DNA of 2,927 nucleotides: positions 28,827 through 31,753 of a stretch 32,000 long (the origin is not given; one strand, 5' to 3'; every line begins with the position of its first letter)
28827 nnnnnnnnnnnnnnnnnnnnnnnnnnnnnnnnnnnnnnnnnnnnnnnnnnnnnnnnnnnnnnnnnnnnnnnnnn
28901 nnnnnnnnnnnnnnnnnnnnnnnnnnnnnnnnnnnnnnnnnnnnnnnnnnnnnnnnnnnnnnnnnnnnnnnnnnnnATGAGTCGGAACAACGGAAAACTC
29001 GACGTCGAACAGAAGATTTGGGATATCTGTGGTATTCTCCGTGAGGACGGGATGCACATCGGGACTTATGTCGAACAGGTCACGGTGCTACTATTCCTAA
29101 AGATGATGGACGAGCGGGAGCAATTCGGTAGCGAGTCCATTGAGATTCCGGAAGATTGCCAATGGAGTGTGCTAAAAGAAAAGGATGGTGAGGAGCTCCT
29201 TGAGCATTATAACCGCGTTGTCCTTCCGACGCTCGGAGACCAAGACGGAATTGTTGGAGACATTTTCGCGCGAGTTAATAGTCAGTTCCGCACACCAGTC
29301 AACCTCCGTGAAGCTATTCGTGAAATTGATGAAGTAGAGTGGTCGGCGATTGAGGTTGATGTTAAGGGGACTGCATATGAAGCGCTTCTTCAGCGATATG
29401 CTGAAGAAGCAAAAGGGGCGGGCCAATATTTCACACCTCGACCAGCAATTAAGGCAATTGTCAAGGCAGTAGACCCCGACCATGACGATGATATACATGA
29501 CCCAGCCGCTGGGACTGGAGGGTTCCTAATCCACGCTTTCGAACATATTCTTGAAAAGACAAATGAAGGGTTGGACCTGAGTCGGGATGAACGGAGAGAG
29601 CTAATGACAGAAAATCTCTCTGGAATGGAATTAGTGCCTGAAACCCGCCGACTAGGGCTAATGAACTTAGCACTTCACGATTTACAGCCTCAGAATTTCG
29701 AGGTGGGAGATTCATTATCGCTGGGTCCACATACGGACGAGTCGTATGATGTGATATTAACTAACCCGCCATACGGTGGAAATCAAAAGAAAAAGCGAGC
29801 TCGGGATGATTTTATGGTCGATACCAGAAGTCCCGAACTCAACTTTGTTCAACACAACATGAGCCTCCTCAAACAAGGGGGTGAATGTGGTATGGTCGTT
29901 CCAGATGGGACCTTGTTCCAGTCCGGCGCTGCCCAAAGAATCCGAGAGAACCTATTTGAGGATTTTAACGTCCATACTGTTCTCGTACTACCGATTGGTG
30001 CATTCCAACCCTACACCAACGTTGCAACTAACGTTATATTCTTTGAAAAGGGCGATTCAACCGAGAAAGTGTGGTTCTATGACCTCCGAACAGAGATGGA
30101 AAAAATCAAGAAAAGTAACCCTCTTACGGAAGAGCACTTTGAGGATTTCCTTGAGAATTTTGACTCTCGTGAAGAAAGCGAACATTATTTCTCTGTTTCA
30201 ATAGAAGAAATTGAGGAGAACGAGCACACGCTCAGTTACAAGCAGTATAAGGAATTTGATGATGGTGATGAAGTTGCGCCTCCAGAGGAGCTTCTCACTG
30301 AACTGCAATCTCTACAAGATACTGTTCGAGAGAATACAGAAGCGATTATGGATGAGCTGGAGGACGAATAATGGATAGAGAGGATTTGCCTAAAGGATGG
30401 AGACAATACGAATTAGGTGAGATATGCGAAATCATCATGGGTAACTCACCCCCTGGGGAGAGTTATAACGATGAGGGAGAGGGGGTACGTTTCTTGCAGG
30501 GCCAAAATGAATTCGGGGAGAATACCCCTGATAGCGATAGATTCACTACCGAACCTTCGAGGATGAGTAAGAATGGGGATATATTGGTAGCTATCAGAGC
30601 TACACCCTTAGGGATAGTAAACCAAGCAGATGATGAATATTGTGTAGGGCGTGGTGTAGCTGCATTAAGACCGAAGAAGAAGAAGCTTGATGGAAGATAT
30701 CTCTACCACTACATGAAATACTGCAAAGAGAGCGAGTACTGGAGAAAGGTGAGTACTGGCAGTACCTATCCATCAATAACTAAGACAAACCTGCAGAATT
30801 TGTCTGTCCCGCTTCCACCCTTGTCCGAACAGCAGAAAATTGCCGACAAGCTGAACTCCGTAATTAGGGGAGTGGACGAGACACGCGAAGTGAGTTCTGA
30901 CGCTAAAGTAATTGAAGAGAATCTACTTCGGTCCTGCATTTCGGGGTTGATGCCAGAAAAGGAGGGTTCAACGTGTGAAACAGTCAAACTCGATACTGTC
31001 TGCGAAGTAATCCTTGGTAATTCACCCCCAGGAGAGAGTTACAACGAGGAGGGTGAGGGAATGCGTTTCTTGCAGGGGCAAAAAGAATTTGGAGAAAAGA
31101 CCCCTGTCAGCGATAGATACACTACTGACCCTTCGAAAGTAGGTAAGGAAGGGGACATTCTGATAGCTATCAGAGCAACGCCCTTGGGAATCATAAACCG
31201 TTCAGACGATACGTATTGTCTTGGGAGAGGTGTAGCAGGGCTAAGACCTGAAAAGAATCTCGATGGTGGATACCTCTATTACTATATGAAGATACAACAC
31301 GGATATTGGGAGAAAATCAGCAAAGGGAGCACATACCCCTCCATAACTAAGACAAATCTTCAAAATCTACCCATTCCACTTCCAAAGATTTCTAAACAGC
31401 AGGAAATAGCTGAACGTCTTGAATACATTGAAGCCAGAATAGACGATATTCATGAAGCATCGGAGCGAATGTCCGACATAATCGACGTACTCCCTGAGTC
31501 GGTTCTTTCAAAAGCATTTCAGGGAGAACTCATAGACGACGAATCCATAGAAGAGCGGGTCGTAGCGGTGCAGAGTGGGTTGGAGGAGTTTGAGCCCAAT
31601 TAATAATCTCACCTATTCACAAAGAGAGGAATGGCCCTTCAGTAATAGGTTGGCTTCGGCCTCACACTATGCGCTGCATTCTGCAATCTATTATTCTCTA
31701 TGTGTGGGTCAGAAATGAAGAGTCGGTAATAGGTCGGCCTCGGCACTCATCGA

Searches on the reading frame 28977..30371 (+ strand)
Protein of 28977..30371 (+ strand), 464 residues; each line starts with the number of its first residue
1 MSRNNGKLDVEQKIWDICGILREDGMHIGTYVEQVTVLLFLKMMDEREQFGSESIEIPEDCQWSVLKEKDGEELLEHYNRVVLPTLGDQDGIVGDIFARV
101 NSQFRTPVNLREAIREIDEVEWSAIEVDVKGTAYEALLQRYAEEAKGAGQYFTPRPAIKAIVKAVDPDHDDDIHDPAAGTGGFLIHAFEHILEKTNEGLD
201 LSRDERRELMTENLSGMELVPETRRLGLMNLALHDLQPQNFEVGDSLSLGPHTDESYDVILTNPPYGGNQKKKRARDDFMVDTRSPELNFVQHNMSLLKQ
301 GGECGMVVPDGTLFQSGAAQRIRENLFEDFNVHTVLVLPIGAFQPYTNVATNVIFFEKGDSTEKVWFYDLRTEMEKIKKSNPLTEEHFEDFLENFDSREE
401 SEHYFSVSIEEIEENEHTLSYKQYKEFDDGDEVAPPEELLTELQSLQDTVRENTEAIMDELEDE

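Call 5: search_protein_families(library=pfam, proteins=[window:28977-30371:+], max_evalue=0.1)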
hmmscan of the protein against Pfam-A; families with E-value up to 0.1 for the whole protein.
window:28977-30371:+ (464 aa): 7 families
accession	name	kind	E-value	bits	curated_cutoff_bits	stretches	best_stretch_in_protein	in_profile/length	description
PF02384.22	N6_Mtase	-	5.4e-71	239.9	20.4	1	128-427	4-305/311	N-6 DNA Methylase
PF12161.14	HsdM_N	-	1.2e-13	52.2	24.5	1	11-116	2-134/135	HsdM N-terminal domain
PF07669.17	Eco57I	-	4.8e-10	40.2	25.3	1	244-335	69-162/171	Eco57I restriction-modification methylase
PF01170.24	UPF0020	-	2.8e-08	34.1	22.3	1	160-280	19-145/197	RMKL-like, methyltransferase domain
PF20473.4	MmeI_Mtase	-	3.9e-05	23.4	27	1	173-237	23-88/259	MmeI, DNA-methyltransferase domain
PF12995.12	DUF3879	-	0.033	14.3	27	0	124-186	13-71/181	Domain of unknown function, E. rectale Gene description (DUF3879)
PF05175.20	MTS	-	0.091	12.8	23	0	242-276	84-119/170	Methyltransferase small domain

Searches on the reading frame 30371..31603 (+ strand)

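Call 5: search_protein_families(library=pfam, proteins=[window:30371-31603:+], max_evalue=0.1)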
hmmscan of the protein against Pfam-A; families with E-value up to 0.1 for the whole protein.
window:30371-31603:+ (410 aa): 1 family
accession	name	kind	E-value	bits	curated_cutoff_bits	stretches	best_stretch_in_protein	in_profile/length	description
PF01420.25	Methylase_S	-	7.2e-44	150.4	22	2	7-166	1-154/168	Type I restriction modification DNA specificity domain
